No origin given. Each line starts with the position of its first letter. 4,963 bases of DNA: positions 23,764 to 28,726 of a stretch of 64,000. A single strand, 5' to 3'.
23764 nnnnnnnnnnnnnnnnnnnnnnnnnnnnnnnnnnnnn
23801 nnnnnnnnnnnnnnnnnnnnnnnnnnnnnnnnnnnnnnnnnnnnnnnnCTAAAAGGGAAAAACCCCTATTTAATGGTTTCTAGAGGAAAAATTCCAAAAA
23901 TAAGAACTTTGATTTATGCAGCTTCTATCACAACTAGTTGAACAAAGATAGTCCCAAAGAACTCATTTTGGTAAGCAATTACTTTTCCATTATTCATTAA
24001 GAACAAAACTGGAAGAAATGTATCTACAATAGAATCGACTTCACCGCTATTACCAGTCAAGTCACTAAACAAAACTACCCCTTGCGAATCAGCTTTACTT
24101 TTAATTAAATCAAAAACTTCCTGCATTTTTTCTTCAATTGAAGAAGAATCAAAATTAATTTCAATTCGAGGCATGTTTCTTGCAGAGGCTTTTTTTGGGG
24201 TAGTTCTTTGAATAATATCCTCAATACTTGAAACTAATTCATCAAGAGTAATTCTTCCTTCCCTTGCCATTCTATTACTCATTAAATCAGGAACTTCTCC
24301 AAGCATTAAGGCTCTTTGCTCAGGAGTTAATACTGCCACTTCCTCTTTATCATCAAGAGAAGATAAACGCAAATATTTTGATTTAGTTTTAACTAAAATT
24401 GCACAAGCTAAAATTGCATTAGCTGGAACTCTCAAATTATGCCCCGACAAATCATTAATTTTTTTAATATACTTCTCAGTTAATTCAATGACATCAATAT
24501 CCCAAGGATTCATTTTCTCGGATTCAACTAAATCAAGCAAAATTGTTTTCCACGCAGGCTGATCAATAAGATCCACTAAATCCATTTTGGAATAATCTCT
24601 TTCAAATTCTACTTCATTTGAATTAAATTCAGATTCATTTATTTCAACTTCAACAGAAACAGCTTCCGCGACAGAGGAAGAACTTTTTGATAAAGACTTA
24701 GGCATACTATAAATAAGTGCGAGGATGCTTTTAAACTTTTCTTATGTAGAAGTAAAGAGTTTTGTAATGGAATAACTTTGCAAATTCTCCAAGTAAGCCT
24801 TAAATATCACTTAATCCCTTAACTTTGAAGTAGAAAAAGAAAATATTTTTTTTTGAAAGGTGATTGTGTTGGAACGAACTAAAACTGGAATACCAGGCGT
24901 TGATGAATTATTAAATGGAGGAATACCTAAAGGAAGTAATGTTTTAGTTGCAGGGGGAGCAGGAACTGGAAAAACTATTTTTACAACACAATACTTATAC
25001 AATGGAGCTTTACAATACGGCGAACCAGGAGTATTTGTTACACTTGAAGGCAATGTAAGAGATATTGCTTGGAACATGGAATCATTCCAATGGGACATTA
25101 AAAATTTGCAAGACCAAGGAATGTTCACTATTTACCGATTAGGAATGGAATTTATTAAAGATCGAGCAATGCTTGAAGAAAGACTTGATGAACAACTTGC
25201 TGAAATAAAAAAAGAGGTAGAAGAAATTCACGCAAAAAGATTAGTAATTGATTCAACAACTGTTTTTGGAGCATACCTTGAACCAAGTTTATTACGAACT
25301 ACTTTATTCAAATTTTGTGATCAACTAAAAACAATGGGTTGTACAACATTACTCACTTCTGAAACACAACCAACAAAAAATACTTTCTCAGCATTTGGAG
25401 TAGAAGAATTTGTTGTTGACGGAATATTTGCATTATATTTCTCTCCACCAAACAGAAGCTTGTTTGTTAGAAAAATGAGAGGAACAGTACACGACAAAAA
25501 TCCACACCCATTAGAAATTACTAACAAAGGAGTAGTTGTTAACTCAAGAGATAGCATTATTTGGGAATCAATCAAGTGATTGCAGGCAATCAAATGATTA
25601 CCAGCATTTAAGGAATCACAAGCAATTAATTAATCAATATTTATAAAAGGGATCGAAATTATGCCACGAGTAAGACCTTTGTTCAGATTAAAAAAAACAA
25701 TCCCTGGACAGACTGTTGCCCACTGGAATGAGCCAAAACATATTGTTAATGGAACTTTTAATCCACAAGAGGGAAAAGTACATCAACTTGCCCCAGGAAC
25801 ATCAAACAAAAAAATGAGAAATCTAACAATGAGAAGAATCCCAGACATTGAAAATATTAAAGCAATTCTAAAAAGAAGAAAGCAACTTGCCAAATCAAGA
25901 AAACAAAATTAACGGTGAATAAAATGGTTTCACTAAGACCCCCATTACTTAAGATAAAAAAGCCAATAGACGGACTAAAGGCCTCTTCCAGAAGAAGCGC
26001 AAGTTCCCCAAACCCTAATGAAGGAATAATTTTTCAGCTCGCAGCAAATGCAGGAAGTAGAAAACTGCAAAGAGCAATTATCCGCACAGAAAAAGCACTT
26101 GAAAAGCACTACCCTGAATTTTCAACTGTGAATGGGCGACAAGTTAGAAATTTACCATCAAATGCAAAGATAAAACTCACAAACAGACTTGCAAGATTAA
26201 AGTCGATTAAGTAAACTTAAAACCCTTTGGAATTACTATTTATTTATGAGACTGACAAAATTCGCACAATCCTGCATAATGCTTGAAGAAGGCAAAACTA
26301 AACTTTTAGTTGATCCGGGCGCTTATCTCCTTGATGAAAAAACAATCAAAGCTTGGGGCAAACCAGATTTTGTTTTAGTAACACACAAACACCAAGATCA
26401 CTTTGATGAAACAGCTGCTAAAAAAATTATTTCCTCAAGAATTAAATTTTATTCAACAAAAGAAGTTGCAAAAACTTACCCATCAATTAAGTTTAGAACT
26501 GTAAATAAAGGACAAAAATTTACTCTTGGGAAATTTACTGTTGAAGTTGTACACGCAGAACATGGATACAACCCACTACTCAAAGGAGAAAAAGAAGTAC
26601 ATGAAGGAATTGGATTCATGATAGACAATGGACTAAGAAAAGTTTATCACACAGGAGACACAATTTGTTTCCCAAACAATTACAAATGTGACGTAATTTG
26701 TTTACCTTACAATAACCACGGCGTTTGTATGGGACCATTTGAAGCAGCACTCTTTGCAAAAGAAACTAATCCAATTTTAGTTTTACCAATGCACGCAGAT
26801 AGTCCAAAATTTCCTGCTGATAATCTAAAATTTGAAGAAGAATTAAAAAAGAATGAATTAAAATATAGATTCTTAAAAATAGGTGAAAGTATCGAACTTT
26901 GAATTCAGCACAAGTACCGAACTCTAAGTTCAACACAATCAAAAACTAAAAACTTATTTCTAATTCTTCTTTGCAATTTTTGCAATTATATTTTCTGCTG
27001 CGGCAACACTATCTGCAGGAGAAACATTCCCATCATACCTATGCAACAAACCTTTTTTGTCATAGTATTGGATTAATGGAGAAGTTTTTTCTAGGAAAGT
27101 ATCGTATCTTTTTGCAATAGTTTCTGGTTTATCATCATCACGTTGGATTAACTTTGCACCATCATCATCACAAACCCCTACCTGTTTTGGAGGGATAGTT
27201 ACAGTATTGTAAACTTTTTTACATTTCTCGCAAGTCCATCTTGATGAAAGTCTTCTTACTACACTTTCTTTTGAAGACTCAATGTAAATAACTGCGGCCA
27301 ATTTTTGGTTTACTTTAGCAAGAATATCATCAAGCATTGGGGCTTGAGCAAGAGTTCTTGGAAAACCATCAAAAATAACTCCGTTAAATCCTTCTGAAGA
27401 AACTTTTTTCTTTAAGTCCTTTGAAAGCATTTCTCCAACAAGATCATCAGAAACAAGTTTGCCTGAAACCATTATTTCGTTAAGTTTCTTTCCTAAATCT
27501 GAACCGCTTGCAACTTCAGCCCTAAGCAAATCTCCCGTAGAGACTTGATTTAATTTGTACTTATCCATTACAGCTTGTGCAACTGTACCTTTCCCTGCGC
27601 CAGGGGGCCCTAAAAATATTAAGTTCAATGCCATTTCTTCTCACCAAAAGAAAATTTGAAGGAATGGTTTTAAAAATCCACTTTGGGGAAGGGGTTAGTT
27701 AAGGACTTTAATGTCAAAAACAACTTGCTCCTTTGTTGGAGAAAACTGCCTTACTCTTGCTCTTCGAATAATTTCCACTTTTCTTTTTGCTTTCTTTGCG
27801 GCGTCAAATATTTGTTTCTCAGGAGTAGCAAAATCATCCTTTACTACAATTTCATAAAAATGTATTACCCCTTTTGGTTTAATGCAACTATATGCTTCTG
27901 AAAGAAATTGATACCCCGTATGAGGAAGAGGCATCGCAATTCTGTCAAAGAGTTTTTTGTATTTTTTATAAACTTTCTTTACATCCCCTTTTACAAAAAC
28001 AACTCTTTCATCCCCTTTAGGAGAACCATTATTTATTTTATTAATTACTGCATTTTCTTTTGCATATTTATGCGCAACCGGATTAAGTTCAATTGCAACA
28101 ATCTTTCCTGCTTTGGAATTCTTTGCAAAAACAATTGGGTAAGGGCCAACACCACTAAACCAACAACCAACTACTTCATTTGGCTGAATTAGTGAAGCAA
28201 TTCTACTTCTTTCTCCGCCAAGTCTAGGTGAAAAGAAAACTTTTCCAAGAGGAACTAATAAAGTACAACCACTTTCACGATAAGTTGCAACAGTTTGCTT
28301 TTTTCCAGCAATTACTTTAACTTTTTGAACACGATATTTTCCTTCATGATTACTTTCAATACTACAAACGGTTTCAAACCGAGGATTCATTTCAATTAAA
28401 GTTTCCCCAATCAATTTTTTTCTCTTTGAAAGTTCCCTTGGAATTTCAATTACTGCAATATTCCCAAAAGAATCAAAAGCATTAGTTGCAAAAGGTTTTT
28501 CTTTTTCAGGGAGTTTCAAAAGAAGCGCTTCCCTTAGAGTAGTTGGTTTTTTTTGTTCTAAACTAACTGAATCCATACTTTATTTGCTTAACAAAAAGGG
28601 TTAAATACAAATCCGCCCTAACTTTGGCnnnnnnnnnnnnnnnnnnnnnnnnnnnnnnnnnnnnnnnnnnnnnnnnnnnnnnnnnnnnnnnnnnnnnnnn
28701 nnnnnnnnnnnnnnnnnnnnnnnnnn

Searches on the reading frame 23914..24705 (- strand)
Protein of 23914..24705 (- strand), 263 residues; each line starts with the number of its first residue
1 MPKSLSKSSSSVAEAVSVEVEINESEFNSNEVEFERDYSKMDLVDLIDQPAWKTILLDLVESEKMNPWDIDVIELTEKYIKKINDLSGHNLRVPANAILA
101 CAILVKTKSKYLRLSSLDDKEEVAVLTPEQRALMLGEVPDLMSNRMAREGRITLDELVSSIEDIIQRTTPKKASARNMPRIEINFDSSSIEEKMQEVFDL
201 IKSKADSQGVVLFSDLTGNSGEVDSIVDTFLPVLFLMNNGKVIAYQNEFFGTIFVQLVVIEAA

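Call 60: search_protein_families(library=pfam, proteins=[window:23914-24705:-], max_evalue=0.001)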
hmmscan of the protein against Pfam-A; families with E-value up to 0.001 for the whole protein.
window:23914-24705:- (263 aa): 1 family
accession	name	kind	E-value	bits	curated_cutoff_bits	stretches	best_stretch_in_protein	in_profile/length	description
PF02616.19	SMC_ScpA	-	8.8e-16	59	24.6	2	169-257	141-231/232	Segregation and condensation protein ScpA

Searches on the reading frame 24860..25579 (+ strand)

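Call 60: search_protein_families(library=pfam, proteins=[window:24860-25579:+], max_evalue=0.001)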
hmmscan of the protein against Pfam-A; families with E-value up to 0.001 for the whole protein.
window:24860-25579:+ (239 aa): 3 families
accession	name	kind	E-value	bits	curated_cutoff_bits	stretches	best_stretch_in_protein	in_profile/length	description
PF06745.19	ATPase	-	3.3e-67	226.7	26.6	1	8-230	2-229/231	KaiC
PF13481.12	AAA_25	-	8.4e-09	35.8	27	1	7-136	15-155/195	AAA domain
PF03796.21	DnaB_C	-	0.00091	19.1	27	0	8-81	3-75/255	DnaB-like helicase C terminal domain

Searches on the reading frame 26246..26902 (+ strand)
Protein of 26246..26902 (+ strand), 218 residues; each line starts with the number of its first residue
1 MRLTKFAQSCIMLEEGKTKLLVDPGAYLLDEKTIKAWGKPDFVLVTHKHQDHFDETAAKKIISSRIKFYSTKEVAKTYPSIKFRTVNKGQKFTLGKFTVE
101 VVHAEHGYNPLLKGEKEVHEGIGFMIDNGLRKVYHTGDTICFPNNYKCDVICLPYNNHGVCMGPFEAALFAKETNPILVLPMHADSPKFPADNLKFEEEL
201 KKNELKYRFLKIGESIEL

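Call 60: search_protein_families(library=pfam, proteins=[window:26246-26902:+], max_evalue=0.001)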
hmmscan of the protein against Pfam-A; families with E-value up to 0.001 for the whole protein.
window:26246-26902:+ (218 aa): 3 families
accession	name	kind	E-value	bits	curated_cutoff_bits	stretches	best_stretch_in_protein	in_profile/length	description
PF13483.12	Lactamase_B_3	-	1.6e-20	74.1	24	1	2-183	1-160/160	Beta-lactamase superfamily domain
PF12706.13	Lactamase_B_2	-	1.8e-14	54.3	27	1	19-183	2-199/200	Beta-lactamase superfamily domain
PF00753.33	Lactamase_B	-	5.9e-07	30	22.7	1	5-150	3-161/196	Metallo-beta-lactamase superfamily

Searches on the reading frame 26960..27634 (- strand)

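Call 60: search_protein_families(library=pfam, proteins=[window:26960-27634:-], max_evalue=0.001)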
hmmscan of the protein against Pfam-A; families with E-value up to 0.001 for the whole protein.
window:26960-27634:- (224 aa): 4 families
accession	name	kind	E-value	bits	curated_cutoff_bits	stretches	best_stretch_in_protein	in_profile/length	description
PF00406.28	ADK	-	5.3e-47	160.2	26.8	1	8-195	2-150/151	Adenylate kinase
PF13207.12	AAA_17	-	2e-25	90.1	27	1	8-132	1-122/136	AAA domain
PF05191.20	ADK_lid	-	1.6e-15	57.1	26.6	1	132-167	1-36/36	Adenylate kinase, active site lid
PF13238.12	AAA_18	-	0.00066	20.6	29.4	0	7-137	3-116/128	AAA domain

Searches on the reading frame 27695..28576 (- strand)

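Call 60: search_protein_families(library=pfam, proteins=[window:27695-28576:-], max_evalue=0.001)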
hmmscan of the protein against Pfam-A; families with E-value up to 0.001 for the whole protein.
window:27695-28576:- (293 aa): 2 families
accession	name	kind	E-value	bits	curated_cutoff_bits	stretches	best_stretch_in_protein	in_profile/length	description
PF02475.24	TRM5-TYW2_MTfase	-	1.5e-38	132.8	28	1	99-267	3-163/164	TRM5/TYW2 methyltransferase domain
PF25133.1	TYW2_N_2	-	9.4e-15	54.9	27.7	1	14-93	1-78/79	TYW2 N-terminal domain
